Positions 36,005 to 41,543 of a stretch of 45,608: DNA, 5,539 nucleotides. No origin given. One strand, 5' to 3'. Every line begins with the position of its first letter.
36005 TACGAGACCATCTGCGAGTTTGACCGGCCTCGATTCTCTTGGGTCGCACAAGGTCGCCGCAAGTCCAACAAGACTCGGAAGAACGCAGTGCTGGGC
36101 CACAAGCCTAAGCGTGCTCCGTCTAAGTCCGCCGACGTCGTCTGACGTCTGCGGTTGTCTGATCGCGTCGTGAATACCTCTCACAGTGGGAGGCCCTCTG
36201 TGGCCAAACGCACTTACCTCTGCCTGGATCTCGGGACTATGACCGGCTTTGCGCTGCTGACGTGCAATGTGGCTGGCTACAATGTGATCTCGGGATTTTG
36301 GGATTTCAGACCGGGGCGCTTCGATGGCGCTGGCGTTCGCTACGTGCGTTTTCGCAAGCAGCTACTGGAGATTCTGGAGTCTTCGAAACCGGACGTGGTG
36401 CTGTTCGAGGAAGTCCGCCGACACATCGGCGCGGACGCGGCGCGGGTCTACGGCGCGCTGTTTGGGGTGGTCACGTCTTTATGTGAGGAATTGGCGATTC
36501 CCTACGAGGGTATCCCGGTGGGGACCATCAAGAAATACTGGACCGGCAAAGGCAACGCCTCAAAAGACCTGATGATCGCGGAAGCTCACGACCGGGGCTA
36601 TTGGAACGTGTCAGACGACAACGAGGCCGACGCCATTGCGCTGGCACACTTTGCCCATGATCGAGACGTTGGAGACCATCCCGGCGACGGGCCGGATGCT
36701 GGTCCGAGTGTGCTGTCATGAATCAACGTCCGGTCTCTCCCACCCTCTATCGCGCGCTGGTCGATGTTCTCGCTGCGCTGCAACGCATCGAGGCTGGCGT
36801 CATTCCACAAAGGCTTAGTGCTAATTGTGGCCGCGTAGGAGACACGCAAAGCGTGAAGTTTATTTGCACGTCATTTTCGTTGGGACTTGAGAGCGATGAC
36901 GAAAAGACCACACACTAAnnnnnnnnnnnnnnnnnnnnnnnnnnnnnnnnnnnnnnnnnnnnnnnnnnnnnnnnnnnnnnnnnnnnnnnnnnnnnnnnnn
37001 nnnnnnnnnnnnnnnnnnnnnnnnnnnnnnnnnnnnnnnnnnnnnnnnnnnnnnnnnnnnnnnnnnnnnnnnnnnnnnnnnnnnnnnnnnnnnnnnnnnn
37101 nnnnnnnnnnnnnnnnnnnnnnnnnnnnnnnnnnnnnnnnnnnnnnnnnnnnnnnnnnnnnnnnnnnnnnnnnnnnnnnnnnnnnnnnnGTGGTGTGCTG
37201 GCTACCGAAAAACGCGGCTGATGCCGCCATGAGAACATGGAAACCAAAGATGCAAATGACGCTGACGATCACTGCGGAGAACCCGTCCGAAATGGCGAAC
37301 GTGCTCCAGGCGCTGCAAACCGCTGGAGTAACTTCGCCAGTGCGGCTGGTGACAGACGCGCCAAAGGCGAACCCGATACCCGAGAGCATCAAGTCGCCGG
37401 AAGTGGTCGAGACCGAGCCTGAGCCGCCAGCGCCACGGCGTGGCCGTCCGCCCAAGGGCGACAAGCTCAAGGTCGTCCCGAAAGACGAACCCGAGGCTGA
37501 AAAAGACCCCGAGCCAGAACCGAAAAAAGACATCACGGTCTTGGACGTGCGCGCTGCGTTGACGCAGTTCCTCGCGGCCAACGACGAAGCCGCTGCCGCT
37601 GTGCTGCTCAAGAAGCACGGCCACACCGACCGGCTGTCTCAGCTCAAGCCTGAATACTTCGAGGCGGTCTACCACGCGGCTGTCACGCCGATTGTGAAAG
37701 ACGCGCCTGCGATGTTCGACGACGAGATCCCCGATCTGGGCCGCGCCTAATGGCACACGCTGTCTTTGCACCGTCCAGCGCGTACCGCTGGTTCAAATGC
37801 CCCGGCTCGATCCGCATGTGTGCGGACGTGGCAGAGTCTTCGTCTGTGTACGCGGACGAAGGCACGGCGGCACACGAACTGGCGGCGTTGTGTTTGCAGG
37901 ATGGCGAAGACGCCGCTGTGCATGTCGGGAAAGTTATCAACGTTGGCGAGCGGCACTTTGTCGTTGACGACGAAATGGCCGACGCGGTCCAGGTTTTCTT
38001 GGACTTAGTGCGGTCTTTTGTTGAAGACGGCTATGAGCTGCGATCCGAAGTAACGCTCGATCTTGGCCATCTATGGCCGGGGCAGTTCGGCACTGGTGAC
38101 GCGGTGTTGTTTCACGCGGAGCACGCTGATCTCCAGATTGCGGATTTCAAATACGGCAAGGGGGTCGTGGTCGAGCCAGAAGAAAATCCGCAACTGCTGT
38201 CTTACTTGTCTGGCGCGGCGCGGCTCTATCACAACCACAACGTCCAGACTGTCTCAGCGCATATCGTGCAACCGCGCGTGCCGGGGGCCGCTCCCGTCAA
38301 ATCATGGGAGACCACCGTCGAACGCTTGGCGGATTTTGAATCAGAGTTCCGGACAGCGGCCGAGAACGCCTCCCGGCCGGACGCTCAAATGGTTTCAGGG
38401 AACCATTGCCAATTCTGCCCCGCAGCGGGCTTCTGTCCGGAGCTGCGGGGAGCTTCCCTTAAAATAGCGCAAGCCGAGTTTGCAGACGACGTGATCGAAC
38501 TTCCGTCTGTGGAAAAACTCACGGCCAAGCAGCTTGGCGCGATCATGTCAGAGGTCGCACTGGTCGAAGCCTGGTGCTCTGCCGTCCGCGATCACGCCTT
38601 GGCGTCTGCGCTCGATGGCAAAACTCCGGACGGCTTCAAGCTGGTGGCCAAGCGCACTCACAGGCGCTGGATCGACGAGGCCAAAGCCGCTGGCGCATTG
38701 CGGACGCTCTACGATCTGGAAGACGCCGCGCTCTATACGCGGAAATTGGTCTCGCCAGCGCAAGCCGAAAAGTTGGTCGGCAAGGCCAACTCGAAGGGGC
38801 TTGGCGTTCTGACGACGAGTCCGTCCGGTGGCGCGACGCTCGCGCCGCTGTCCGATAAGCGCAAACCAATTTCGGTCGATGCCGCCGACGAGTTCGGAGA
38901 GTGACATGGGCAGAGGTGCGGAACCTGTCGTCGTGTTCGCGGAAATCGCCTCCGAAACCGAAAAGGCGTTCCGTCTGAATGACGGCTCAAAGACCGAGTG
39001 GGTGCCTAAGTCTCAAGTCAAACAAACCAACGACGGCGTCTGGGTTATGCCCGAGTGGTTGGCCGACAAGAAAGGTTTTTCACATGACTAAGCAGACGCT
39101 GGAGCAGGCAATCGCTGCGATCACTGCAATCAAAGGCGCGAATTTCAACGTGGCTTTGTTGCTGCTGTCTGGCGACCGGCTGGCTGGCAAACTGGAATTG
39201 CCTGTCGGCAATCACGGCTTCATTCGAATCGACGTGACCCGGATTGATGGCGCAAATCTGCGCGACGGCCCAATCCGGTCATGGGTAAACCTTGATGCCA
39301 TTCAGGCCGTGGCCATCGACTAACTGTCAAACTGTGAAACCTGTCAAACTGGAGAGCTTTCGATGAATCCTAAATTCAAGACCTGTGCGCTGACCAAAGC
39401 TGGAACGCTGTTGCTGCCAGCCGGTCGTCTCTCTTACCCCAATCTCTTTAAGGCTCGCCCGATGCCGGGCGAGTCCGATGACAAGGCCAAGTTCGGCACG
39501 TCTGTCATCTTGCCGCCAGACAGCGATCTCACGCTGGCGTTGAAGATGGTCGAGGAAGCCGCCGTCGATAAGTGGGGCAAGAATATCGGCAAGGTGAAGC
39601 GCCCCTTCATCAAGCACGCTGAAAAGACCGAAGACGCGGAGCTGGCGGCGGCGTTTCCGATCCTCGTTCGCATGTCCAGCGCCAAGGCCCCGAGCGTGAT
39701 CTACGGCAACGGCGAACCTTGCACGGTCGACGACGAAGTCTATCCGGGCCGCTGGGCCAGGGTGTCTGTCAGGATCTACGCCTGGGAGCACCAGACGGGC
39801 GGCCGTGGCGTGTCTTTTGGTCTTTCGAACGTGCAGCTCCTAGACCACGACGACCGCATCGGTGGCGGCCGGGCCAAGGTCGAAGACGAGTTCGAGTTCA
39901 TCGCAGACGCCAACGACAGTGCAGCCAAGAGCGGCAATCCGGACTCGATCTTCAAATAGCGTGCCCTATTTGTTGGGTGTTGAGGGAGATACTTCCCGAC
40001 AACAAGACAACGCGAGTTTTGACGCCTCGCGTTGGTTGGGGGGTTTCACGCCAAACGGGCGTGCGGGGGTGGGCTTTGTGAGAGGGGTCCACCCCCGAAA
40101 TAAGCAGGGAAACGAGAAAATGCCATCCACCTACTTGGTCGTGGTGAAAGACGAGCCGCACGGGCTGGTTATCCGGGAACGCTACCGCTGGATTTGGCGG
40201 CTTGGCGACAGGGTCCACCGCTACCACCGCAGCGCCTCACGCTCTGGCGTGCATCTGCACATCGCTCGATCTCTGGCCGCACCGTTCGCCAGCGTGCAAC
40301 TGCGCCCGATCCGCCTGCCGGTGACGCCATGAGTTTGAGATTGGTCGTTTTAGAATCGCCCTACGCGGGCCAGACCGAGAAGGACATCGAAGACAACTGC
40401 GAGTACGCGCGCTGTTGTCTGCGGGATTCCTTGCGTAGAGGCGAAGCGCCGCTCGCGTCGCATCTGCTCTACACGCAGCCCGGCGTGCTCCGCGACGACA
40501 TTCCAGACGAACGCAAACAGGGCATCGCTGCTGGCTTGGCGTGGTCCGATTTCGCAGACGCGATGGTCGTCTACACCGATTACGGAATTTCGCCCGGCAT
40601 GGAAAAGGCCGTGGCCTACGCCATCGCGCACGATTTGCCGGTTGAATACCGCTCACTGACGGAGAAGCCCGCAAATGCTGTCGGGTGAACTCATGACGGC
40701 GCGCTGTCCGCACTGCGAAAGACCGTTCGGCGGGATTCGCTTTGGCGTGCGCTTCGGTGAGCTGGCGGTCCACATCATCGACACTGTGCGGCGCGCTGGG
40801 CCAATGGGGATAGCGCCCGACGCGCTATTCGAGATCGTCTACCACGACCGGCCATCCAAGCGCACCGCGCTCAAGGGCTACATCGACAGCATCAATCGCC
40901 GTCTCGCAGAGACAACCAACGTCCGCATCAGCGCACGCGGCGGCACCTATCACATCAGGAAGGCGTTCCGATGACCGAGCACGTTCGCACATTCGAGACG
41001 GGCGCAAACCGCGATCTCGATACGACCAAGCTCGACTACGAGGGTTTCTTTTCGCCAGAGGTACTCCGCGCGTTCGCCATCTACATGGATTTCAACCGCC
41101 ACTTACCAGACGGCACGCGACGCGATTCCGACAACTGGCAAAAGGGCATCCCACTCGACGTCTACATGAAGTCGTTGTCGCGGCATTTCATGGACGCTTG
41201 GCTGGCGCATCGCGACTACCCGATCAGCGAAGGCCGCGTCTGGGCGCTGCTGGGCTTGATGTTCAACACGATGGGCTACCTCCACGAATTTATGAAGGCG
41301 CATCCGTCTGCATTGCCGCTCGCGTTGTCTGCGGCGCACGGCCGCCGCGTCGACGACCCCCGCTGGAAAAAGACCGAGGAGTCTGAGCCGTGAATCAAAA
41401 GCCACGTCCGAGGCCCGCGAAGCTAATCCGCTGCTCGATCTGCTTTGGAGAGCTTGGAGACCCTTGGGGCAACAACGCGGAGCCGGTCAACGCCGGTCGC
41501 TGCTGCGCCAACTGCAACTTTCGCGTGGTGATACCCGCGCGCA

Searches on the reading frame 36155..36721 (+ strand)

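Call 8: search_protein_families(library=pfam, proteins=[window:36155-36721:+], max_evalue=0.01)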
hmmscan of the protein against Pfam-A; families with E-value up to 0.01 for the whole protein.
window:36155-36721:+ (188 aa): 0 families

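Call 10: search_protein_families(library=phrogs, proteins=[window:36155-36721:+], max_evalue=0.001)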
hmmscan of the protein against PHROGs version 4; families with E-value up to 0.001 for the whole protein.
window:36155-36721:+ (188 aa): 3 families
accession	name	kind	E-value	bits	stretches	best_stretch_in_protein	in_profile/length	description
phrog_159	-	DNA, RNA and nucleotide metabolism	6.2e-31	108.6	1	13-171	82-250/330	RuvC-like Holliday junction resolvase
phrog_18320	-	unknown function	7.7e-23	81.8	1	78-169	22-123/137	-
phrog_1770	-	DNA, RNA and nucleotide metabolism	0.00048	21.2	1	71-168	46-148/158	Holliday junction resolvase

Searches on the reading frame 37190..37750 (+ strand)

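Call 8: search_protein_families(library=pfam, proteins=[window:37190-37750:+], max_evalue=0.01)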
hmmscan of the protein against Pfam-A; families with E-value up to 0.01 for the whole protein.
window:37190-37750:+ (186 aa): 1 family
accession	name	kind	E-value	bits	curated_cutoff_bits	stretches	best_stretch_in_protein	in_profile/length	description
PF05887.16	Trypan_PARP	-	0.0074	16.7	100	1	58-112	55-112/134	Procyclic acidic repetitive protein (PARP)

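Call 10: search_protein_families(library=phrogs, proteins=[window:37190-37750:+], max_evalue=0.001)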
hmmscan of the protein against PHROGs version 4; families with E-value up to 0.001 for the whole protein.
window:37190-37750:+ (186 aa): 1 family
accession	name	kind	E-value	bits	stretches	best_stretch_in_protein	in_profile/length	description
phrog_408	-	unknown function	9.3e-07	30.2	1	99-164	41-105/111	-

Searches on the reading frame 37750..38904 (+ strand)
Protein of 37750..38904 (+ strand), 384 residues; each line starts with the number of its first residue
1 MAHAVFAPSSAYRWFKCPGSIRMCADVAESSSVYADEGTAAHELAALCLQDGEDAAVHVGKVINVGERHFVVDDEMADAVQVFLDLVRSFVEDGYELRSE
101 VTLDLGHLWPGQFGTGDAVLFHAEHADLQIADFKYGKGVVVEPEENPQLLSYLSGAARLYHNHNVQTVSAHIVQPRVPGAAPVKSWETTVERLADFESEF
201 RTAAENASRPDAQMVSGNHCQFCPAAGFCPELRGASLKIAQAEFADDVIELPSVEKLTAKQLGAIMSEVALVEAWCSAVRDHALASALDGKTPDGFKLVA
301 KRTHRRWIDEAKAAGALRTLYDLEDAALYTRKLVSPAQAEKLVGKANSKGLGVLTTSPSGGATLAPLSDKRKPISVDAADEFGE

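Call 8: search_protein_families(library=pfam, proteins=[window:37750-38904:+], max_evalue=0.01)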
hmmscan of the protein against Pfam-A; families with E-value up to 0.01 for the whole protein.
window:37750-38904:+ (384 aa): 2 families
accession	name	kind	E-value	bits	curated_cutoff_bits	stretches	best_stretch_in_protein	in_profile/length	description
PF10926.14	DUF2800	-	1e-86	291.9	21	1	3-372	1-368/368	Protein of unknown function (DUF2800)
PF12705.13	PDDEXK_1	-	1.9e-09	38.2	22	1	114-230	126-247/247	PD-(D/E)XK nuclease superfamily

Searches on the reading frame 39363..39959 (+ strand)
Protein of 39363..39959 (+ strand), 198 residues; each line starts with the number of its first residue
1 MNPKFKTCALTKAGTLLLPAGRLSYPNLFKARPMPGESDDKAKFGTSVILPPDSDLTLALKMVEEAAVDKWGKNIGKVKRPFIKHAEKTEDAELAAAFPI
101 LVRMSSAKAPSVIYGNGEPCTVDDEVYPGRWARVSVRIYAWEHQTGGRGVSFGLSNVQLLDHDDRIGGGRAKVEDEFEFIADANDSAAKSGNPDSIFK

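Call 10: search_protein_families(library=phrogs, proteins=[window:39363-39959:+], max_evalue=0.001)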
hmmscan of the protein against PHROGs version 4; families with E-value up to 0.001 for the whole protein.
window:39363-39959:+ (198 aa): 1 family
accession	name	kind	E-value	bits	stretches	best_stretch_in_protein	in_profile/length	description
phrog_112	-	DNA, RNA and nucleotide metabolism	1e-31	111.6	1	12-183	18-197/265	Gp2.5-like ssDNA binding protein and ssDNA annealing protein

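Call 80: search_protein_families(library=pfam, proteins=[window:39363-39959:+], max_evalue=0.01)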
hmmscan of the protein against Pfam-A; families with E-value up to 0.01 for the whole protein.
window:39363-39959:+ (198 aa): 1 family
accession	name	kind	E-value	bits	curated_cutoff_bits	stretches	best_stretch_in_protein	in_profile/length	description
PF10991.15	Enc34_ssDNA-bd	-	2.4e-24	86.4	26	1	19-183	6-171/176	Enterobacter phage Enc34, ssDNA-binding protein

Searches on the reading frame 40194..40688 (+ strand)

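Call 80: search_protein_families(library=pfam, proteins=[window:40194-40688:+], max_evalue=0.01)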
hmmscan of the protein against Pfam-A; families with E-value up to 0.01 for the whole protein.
window:40194-40688:+ (164 aa): 1 family
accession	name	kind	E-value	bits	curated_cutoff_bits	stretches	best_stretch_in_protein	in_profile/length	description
PF24963.1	DUF7768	-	4.7e-28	97.8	26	1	50-153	2-98/98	Domain of unknown function (DUF7768)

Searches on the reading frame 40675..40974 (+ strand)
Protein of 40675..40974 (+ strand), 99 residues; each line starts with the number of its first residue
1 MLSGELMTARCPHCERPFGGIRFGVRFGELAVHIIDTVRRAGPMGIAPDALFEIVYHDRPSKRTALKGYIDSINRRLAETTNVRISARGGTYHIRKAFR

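Call 11: search_protein_families(library=phrogs, proteins=[window:40675-40974:+], max_evalue=0.001)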
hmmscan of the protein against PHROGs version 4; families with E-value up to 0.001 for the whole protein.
window:40675-40974:+ (99 aa): 0 families

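Call 80: search_protein_families(library=pfam, proteins=[window:40675-40974:+], max_evalue=0.01)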
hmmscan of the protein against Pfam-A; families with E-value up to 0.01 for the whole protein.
window:40675-40974:+ (99 aa): 1 family
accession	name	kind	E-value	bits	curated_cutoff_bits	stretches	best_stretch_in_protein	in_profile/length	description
PF24166.1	DUF7410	-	0.0067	16.8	27.5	0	11-18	1-8/22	Domain of unknown function (DUF7410)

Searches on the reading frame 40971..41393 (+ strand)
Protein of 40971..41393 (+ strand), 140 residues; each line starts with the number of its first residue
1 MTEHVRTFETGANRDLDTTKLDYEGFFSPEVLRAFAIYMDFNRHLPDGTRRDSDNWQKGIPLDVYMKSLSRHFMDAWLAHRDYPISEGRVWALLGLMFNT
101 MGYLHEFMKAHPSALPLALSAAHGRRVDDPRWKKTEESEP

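Call 11: search_protein_families(library=phrogs, proteins=[window:40971-41393:+], max_evalue=0.001)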
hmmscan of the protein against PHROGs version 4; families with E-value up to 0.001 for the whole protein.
window:40971-41393:+ (140 aa): 1 family
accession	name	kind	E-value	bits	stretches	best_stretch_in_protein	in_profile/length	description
phrog_18716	-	unknown function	7.3e-08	33.6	1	5-98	8-95/114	-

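Call 80: search_protein_families(library=pfam, proteins=[window:40971-41393:+], max_evalue=0.01)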
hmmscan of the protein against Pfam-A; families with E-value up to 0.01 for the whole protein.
window:40971-41393:+ (140 aa): 2 families
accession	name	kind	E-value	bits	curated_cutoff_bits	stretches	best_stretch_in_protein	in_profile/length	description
PF18909.5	dGTP_diPhyd_N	-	0.0031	17.9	27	1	13-80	4-65/99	dATP/dGTP diphosphohydrolase, N-terminal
PF06141.17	Phage_tail_U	-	0.0052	17.5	25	1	26-87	31-91/130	Phage minor tail protein U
